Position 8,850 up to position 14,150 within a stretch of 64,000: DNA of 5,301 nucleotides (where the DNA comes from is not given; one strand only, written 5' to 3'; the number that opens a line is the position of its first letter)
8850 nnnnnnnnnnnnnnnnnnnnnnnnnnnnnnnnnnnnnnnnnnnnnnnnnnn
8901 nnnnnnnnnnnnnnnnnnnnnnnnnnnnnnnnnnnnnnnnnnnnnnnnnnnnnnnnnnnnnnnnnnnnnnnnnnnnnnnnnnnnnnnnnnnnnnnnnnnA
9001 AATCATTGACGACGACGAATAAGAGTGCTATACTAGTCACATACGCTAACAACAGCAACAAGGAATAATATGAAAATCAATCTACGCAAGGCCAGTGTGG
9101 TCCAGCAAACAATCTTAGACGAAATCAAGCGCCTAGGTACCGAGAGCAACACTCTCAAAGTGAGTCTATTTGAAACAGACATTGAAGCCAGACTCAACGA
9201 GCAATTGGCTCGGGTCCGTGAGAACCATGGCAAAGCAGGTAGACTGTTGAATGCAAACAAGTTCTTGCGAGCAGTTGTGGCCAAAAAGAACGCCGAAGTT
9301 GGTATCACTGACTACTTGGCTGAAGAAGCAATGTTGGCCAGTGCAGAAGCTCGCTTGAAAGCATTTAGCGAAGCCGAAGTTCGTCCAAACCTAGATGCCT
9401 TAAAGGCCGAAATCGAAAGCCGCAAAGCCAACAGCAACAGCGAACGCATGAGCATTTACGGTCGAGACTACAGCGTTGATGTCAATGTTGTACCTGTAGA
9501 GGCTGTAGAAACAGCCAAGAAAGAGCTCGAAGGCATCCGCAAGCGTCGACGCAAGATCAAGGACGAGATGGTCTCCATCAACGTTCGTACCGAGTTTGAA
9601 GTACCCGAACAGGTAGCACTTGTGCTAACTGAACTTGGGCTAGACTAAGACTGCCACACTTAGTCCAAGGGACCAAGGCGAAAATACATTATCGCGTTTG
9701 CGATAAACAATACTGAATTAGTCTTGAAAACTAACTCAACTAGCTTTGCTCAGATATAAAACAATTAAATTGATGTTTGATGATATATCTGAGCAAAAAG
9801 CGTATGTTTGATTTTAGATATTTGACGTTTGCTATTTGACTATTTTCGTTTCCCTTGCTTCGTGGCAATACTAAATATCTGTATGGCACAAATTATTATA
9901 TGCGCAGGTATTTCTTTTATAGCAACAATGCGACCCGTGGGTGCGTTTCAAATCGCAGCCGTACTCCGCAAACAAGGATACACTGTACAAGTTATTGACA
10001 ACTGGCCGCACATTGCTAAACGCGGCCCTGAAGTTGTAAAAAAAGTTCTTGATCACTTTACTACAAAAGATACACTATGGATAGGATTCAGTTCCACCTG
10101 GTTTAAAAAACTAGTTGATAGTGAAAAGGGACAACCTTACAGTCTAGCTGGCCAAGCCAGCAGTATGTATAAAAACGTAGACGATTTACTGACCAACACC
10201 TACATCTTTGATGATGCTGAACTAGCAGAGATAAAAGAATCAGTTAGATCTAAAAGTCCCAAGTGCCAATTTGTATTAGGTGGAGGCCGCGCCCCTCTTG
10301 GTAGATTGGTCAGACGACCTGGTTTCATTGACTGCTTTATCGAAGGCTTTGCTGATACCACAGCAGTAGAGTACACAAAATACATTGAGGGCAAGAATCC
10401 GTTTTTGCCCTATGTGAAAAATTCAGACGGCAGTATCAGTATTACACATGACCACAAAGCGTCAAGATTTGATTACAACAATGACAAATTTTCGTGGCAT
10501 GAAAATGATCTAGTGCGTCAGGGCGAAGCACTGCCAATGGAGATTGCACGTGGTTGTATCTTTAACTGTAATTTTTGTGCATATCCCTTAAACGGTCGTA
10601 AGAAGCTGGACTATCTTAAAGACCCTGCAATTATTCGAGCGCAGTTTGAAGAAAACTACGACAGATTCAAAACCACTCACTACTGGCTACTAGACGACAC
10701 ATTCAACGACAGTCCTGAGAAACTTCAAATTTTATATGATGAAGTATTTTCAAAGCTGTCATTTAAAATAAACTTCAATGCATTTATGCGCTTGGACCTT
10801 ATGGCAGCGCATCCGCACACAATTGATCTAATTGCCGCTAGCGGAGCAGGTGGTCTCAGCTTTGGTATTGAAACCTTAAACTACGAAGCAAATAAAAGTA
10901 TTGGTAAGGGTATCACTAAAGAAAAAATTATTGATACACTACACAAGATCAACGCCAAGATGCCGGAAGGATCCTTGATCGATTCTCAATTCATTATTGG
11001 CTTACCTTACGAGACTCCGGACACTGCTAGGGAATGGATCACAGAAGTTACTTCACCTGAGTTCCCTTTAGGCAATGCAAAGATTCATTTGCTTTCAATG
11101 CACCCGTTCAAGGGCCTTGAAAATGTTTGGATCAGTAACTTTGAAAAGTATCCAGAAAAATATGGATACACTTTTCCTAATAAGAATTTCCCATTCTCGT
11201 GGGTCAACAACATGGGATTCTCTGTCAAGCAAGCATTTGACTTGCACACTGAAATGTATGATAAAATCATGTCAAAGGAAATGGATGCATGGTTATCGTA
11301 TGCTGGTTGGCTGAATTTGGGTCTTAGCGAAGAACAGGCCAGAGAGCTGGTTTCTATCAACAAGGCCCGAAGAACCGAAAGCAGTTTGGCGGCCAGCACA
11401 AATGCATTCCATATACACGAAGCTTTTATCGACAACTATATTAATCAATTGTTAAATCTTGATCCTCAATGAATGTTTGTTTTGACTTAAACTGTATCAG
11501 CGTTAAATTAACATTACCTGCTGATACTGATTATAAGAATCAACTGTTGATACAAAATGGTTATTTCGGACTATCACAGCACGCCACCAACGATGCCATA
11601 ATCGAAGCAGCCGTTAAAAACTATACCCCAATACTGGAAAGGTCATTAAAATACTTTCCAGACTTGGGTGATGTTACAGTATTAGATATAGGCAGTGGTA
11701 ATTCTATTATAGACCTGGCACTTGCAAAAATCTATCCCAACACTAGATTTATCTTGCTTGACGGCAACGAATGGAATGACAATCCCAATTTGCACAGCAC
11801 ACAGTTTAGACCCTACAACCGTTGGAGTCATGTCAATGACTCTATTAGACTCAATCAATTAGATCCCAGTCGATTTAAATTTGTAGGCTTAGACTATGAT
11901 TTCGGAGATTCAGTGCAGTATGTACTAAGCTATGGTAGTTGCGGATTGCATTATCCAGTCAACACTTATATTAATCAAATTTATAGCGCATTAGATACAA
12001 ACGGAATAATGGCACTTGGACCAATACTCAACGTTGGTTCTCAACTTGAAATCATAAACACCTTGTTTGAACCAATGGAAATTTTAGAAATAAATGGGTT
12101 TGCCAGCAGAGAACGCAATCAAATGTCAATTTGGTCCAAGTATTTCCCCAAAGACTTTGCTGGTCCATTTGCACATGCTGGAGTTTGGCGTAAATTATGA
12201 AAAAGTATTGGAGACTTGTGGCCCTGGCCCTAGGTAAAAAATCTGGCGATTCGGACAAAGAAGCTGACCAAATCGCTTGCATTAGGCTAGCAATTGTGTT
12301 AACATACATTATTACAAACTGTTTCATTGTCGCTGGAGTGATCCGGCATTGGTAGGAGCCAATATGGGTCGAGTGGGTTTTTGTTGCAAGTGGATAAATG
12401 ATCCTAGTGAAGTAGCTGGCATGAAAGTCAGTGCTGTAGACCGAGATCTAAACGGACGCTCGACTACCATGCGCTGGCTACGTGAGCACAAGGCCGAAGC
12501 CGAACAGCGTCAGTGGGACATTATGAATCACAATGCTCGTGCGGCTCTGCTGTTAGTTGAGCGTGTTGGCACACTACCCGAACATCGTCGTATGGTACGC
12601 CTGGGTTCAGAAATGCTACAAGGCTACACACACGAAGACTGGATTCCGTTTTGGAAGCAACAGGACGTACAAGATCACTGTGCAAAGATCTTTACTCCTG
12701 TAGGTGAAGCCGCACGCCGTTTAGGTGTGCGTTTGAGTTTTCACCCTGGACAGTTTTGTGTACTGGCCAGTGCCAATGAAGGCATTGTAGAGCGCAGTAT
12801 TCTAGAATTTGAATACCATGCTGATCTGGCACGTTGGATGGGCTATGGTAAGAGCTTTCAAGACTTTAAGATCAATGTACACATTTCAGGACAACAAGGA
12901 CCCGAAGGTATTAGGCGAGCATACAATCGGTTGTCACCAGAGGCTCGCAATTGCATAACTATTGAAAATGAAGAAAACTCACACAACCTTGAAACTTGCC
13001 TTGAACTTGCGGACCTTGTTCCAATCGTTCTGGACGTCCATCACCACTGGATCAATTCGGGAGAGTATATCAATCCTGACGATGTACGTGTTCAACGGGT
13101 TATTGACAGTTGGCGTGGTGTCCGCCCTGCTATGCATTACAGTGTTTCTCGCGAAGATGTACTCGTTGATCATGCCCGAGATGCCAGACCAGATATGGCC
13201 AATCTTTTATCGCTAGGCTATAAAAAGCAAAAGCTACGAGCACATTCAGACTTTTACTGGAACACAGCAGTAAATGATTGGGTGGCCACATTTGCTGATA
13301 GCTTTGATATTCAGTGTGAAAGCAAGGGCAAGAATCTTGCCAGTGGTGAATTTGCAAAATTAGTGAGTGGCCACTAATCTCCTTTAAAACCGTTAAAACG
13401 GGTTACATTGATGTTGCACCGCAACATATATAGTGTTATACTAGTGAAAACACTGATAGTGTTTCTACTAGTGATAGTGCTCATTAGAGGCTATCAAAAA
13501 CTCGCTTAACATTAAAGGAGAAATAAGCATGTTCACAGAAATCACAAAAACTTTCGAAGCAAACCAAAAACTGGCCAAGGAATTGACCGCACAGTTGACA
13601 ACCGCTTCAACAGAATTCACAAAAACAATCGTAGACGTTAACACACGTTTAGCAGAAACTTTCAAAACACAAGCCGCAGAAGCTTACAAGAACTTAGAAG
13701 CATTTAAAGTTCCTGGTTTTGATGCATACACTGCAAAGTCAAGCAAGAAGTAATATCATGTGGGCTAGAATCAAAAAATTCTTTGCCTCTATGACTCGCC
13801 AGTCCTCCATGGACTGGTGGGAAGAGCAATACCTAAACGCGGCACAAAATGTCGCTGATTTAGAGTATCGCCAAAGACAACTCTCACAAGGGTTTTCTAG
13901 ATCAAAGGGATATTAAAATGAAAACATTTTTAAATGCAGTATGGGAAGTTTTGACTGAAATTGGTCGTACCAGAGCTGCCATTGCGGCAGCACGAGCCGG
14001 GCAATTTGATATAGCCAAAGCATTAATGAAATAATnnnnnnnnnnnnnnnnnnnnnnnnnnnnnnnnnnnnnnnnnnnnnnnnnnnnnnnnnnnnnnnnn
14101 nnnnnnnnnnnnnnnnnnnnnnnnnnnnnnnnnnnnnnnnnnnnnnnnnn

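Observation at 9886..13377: B12-binding radical SAM enzyme, SAM methyltransferase and UvdE endonuclease, plus a second radical SAM/glycosylation cluster at the 3' end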

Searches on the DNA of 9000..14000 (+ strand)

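Call 4: search_dna_similar(query=window:9000-14000:+, collection=phages, mode=near)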
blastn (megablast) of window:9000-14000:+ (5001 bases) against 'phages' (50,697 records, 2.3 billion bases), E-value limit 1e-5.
No match.

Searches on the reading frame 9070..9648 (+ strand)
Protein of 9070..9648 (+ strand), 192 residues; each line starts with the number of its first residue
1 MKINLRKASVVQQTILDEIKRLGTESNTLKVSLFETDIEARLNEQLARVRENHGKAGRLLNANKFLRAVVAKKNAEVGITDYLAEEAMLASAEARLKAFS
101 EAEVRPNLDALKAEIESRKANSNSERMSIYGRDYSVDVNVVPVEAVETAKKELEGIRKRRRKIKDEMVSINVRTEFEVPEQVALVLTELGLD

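Call 23: search_protein_families(library=phrogs, proteins=[window:9070-9648:+], max_evalue=0.01)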
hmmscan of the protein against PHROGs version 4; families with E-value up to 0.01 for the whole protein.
window:9070-9648:+ (192 aa): 0 families

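Call 60: search_protein_families(library=pfam, proteins=[window:9070-9648:+], max_evalue=0.01)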
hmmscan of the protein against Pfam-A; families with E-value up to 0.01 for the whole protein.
window:9070-9648:+ (192 aa): 0 families

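Call 108: search_protein_families(library=padloc, proteins=[window:9070-9648:+], max_evalue=0.01)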
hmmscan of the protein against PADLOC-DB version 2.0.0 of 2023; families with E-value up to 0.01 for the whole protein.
window:9070-9648:+ (192 aa): 1 family
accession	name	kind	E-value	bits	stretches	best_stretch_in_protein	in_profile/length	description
PDLC00728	Effector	-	0.0003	17.9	1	61-154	94-189/432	TIR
